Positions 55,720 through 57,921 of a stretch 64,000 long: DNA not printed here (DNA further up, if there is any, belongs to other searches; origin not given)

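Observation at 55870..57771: Tail fibre combining SGNH esterase blocks with plant-type LRR-like repeats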

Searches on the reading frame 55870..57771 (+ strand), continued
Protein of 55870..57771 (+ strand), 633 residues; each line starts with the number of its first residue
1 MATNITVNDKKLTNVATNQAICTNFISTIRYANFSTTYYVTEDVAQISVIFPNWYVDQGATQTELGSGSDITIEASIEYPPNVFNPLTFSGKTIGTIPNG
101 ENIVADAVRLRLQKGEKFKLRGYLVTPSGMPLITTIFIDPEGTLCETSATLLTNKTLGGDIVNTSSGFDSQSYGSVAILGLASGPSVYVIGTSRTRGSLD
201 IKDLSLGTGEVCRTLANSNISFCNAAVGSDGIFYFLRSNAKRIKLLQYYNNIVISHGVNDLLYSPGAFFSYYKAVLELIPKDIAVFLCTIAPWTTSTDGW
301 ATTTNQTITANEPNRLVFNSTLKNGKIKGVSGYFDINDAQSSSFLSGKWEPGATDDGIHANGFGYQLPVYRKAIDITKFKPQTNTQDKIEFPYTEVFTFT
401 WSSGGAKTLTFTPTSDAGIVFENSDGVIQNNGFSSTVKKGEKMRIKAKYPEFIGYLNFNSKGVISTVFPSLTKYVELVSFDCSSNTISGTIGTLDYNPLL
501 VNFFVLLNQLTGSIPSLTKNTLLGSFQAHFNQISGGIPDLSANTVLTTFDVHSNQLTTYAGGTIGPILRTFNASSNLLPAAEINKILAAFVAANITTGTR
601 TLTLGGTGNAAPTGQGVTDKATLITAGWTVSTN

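Call 47: get_annotated_region(hit=H2, flank=6000)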
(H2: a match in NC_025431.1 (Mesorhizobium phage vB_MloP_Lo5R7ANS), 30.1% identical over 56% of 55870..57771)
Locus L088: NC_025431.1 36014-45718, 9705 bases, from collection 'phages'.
description: Mesorhizobium phagevB_MloP_Lo5R7ANS, complete genome.
organism: Mesorhizobium phage vB_MloP_Lo5R7ANS (NCBI taxid 1527771)
taxonomy: Viruses; Duplodnaviria; Heunggongvirae; Uroviricota; Caudoviricetes; Autographiviridae; Pairvirus; Pairvirus Lo5R7ANS
host: Mesorhizobium loti R7ANS; source: -; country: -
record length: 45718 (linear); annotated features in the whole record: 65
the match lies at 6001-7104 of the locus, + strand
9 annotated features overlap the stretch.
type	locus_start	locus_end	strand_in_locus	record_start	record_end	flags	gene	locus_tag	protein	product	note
CDS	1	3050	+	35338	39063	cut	-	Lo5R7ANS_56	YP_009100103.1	putative internal virion protein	-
CDS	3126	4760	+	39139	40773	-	-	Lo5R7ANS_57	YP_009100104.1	tail fiber protein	putative T7-like tail fiber protein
CDS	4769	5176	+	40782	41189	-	-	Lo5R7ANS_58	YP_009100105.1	hypothetical protein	-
CDS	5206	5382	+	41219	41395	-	-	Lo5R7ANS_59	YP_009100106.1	hypothetical protein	-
CDS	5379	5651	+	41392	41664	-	-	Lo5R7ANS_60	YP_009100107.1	terminase small subunit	-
CDS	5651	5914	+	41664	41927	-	-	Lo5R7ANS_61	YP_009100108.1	hypothetical protein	-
CDS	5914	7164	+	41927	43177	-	-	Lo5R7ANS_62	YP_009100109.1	lysophospholipase L1-like esterase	-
CDS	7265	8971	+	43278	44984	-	-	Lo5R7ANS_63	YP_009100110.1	terminase large subunit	-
CDS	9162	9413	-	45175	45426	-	-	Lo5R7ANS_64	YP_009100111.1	DUF982 domain-containing protein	-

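Call 48: get_annotated_region(hit=H3, flank=6000)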
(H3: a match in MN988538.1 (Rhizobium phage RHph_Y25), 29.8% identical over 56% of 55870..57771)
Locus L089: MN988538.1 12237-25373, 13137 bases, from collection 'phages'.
description: Rhizobium phage RHph_Y25, complete genome.
organism: Rhizobium phage RHph_Y25 (NCBI taxid 2509588)
taxonomy: Viruses; Duplodnaviria; Heunggongvirae; Uroviricota; Caudoviricetes
host: Rhizobium etli N6212; source: agricultural lands; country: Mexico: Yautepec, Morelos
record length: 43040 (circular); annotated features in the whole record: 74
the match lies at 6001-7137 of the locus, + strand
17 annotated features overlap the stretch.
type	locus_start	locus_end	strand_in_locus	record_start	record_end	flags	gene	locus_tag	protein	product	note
CDS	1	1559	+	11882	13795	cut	-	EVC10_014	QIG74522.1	hypothetical protein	-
CDS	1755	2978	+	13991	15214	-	-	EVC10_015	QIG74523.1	hypothetical protein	-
CDS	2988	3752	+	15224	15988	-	-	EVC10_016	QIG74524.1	hypothetical protein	-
CDS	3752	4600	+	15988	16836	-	-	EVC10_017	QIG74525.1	putative acetylesterase protein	-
CDS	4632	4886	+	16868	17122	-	-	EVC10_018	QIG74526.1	hypothetical protein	-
CDS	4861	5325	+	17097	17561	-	-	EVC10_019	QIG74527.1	lysozyme protein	GO_function: GO:0003796 - lysozyme activity; GO_process: GO:0009253 - peptidoglycan catabolic process; GO_process: ...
CDS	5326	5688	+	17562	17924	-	-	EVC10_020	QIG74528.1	hypothetical protein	-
CDS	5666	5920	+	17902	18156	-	-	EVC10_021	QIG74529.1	hypothetical protein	-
CDS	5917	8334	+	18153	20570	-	-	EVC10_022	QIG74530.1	SGNH hydrolase-type protein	GO_function: GO:0016787 - hydrolase activity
CDS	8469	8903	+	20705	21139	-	-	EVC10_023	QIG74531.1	hypothetical protein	-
CDS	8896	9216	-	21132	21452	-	-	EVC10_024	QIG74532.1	hypothetical protein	-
CDS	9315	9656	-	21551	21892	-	-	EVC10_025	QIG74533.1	hypothetical protein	-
CDS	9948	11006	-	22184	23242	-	-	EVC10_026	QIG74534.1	integrase protein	GO_function: GO:0003677 - DNA binding; GO_process: GO:0006310 - DNA recombination; GO_process: GO:0015074 - DNA ...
CDS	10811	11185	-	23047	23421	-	-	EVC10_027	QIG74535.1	hypothetical protein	-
CDS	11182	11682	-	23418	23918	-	-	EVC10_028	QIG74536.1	HNH endonuclease protein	-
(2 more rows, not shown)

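Call 49: get_annotated_region(hit=H6, flank=6000)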
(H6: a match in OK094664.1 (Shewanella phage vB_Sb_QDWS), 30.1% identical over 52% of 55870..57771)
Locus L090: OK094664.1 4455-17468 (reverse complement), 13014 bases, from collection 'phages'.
description: Shewanella phage vB_Sb_QDWS, complete genome.
organism: Shewanella phage vB_Sb_QDWS (NCBI taxid 2880893)
taxonomy: Viruses; Duplodnaviria; Heunggongvirae; Uroviricota; Caudoviricetes
host: Shewanella baltica; source: -; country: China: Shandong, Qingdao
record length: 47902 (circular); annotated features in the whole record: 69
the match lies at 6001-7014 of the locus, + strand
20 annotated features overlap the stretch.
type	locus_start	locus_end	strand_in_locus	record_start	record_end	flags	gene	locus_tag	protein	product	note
CDS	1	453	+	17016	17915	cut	-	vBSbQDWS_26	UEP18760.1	hypothetical protein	-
CDS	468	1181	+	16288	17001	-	-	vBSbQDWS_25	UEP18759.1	tail fiber protein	-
CDS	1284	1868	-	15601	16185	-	-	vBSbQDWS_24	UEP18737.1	hypothetical protein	-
CDS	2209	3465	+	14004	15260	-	-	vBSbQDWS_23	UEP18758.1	hypothetical protein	-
CDS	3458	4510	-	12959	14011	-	-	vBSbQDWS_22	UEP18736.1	putative O-acyltransferase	-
CDS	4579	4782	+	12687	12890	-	-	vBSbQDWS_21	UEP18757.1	hypothetical protein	-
CDS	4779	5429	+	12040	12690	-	-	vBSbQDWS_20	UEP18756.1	endolysin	-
CDS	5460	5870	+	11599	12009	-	-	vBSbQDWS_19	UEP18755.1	hypothetical protein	-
CDS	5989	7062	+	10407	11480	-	-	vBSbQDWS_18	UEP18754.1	minor tail protein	-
CDS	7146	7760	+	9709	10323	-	-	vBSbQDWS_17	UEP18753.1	hypothetical protein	-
CDS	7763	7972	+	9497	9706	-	-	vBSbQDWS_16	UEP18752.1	hypothetical protein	-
CDS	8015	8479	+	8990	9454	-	-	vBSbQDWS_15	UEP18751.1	hypothetical protein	-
CDS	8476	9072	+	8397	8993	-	-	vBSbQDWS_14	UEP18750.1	lipase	-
CDS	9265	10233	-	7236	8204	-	-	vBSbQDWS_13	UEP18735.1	site-specific integrase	-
CDS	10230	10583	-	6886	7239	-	-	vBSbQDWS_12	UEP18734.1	hypothetical protein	-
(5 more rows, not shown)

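Call 51: get_annotated_region(hit=H10, flank=7000)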
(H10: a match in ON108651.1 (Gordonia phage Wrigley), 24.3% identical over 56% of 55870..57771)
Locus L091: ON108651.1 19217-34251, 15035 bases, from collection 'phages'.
description: Gordonia phage Wrigley, complete genome.
organism: Gordonia phage Wrigley (NCBI taxid 2927295)
taxonomy: Viruses; Duplodnaviria; Heunggongvirae; Uroviricota; Caudoviricetes
host: Gordonia terrae 3612; source: -; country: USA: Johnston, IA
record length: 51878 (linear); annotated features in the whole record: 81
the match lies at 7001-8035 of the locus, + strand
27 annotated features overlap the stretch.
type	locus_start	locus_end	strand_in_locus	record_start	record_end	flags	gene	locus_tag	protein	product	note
CDS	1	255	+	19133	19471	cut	21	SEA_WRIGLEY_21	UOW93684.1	hypothetical protein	-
CDS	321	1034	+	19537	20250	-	22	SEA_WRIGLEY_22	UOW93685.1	lysin A, protease M15 domain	-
CDS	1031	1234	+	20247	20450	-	23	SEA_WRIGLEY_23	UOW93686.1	hypothetical protein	-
CDS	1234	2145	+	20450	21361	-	24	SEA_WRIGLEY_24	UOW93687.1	lysin A, glycosyl hydrolase domain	-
CDS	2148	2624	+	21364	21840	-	25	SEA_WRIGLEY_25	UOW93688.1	holin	-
CDS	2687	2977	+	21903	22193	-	26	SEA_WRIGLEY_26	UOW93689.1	membrane protein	-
CDS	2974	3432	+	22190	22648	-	27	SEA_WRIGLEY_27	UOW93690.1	membrane protein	-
CDS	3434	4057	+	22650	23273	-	28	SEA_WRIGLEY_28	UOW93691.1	lysin B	-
CDS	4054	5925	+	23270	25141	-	29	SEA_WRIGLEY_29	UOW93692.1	minor tail protein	-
CDS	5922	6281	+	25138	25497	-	30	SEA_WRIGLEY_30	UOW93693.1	hypothetical protein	-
CDS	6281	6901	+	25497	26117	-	31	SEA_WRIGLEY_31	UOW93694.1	minor tail protein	-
CDS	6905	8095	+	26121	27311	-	32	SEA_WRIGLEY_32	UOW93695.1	minor tail protein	-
CDS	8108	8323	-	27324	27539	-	33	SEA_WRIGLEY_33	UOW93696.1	hypothetical protein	-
CDS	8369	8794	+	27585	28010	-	34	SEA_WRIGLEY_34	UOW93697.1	hypothetical protein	-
CDS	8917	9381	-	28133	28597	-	35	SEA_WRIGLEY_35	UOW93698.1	hypothetical protein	-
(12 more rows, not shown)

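Call 70: search_protein_representatives(protein=window:55870-57768:+)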
Query: 633 residues. Proteins with E-value up to 0.001 (for the whole library): 4393; up to 1e-10: 2273; up to 1e-30: 318. The best 150 are listed.
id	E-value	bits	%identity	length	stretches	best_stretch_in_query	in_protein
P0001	0.0e+00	1404.1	100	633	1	1-633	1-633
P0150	8.7e-125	434.4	40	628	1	9-633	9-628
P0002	1.7e-124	433.4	41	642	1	7-629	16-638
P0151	5.3e-83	296.4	41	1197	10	465-576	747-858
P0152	3.0e-74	267.5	50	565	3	500-633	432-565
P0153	3.9e-74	267.1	33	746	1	9-632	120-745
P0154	8.5e-74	266.0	48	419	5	469-633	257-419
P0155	1.9e-68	248.3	48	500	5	468-633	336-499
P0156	9.2e-66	239.4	56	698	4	508-633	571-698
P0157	2.4e-63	231.5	42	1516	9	468-557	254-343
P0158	1.9e-61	225.2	32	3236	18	469-563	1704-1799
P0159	3.6e-61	224.3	41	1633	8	468-557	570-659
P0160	1.5e-60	222.2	51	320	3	468-633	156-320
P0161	1.1e-56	209.5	48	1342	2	477-633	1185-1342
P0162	4.8e-56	207.3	46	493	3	464-633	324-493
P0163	5.4e-55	203.9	37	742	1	13-376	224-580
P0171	7.8e-50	186.8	34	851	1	7-368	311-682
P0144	4.7e-37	144.6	34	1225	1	36-366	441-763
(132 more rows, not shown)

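Call 72: search_protein_families(library=pfam, proteins=[P0153, P0163, P0171], max_evalue=0.01)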
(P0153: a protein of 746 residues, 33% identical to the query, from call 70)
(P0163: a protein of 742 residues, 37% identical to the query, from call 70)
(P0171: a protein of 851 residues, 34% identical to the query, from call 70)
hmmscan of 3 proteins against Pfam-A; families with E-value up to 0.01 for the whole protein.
P0153 (746 aa): 2 families
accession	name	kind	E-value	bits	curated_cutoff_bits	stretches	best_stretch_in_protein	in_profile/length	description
PF00560.39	LRR_1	-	0.0012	19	20.6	0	589-606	1-18/23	Leucine Rich Repeat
PF12799.13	LRR_4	-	0.01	16.5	27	0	642-675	6-39/44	Leucine Rich repeats (2 copies)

P0163 (742 aa): 1 family
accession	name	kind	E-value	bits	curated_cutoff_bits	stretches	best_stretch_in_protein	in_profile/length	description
PF13472.12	Lipase_GDSL_2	-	3.1e-07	31.5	32.9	1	393-570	2-177/178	GDSL-like Lipase/Acylhydrolase family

P0171 (851 aa): 1 family
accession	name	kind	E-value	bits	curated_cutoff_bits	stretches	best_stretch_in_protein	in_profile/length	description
PF13472.12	Lipase_GDSL_2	-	1.5e-05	26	32.9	1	499-681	2-178/178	GDSL-like Lipase/Acylhydrolase family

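Call 73: search_protein_families(library=phrogs, proteins=[P0017], max_evalue=0.001)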
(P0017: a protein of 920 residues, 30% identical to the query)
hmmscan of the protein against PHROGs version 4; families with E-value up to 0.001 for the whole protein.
P0017 (920 aa): 1 family
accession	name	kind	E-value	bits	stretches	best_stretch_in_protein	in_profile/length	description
phrog_8480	-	other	1.6e-48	167.1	1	505-914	22-441/528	lysophospholipase L1-like esterase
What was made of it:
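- Tried and rejected: Pfam gave no support (call 72), but PHROG tail-fibre and tailspike families did (call 73).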

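Call 78: fold_search(model_id=the predicted structure, library=viral)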
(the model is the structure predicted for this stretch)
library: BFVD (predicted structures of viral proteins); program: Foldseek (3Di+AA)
matches with E <= 10: 385; with E <= 0.001: 21
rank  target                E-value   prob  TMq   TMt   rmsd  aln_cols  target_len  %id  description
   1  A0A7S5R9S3            1.4e-19  1.00  0.40  0.32   3.5       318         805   27  (no name in the UniProt tables at hand)
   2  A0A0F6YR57            5.2e-14  1.00  0.37  0.31   4.9       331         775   22  Putative YapH protein [Sinorhizobium phage phiN3]
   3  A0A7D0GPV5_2          3.6e-11  1.00  0.37  0.28   6.8       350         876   21  (no name in the UniProt tables at hand)
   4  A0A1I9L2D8            3.8e-11  1.00  0.35  0.38   5.3       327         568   17  Hemagglutinin-like protein [Xanthomonas phage XAJ2]
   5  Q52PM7                7.1e-10  1.00  0.35  0.41   6.2       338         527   16  SGNH hydrolase-type esterase domain-containing protein [Xanthomonas phage Xp15]
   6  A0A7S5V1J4            1.2e-09  1.00  0.35  0.26   6.8       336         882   13  (no name in the UniProt tables at hand)
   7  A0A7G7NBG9            4.1e-09  1.00  0.35  0.41   5.5       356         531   14  (no name in the UniProt tables at hand)
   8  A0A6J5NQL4            1.3e-07  1.00  0.28  0.32   6.0       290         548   17  PKD domain containing protein [uncultured Caudovirales phage]
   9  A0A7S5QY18            1.8e-07  1.00  0.35  0.32   6.3       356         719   14  Uncharacterized protein [Rhizobium phage RHph_Y68]
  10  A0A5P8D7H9            3.2e-07  1.00  0.29  0.29   7.4       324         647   14  (no name in the UniProt tables at hand)
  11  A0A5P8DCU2            7.8e-07  1.00  0.29  0.42   8.1       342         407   13  Minor tail protein [Gordonia phage Mcklovin]
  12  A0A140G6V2            8.3e-06  1.00  0.25  0.14   9.0       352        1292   10  SGNH hydrolase-type esterase domain-containing protein [Arthrobacter phage Mudcat]
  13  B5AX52                4.9e-05  1.00  0.28  0.37   7.2       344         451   14  Gp33 putative acylhydrolase [Iodobacter phage PhiPLPE]
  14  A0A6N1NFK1            1.0e-04  1.00  0.22  0.40   3.7       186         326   26  Leucine rich repeat protein [Tupanvirus deep ocean]
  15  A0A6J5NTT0            2.4e-04  1.00  0.24  0.32   9.2       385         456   10  SGNH_hydrolase domain containing protein [uncultured Caudovirales phage]
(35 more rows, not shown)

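Call 79: list_cluster_members(proteins=[P0001, P0002, P0007, P0018])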
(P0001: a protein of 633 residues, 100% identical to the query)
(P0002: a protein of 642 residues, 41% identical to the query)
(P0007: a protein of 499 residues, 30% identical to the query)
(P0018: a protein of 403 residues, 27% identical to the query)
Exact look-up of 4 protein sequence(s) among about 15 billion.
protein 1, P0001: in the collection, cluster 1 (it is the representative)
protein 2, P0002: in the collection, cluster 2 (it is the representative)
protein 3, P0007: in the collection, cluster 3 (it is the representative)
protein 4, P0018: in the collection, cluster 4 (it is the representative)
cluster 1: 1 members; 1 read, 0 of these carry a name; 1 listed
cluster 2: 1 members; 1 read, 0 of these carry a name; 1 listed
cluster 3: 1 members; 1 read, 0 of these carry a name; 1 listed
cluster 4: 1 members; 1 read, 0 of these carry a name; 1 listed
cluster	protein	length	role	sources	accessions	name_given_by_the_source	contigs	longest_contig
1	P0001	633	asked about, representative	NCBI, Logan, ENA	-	-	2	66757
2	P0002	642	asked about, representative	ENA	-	-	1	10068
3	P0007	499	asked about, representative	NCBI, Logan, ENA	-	-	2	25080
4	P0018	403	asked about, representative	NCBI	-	-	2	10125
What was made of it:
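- Tried and rejected: Cluster look-ups gave no names or accessions (call 79).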

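Call 80: find_encoding_contigs(protein=P0017, flank=8000, max_places=2)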
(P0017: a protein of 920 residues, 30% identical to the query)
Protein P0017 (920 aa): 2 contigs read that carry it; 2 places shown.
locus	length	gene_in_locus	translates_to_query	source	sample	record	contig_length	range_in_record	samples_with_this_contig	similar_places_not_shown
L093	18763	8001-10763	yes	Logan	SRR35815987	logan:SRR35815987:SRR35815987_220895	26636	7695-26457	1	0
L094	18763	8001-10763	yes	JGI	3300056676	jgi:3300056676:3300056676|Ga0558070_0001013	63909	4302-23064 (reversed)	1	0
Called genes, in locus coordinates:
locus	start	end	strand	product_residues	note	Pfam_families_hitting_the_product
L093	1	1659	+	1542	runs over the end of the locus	-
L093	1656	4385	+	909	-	-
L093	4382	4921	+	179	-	-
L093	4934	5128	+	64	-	-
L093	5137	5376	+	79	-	-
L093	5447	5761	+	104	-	-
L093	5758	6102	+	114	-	-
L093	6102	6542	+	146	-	PF01832:Glucosaminidase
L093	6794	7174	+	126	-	-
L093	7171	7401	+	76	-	-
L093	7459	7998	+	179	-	-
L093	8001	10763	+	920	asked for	PF13472:Lipase_GDSL_2 (weak)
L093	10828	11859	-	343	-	PF00535:Glycos_transf_2, PF10111:Glyco_tranf_2_2, PF13641:Glyco_tranf_2_3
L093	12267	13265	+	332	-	PF13641:Glyco_tranf_2_3 (weak), PF00535:Glycos_transf_2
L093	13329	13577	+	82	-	-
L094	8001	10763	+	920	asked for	PF13472:Lipase_GDSL_2 (weak)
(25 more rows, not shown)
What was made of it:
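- A homologue in a temperate phage sits next to O-antigen-type conversion genes, including an Acyl_transf_3 acyltransferase (call 80). One homologue sits next to polysaccharide-modifying conversion genes (call 80).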
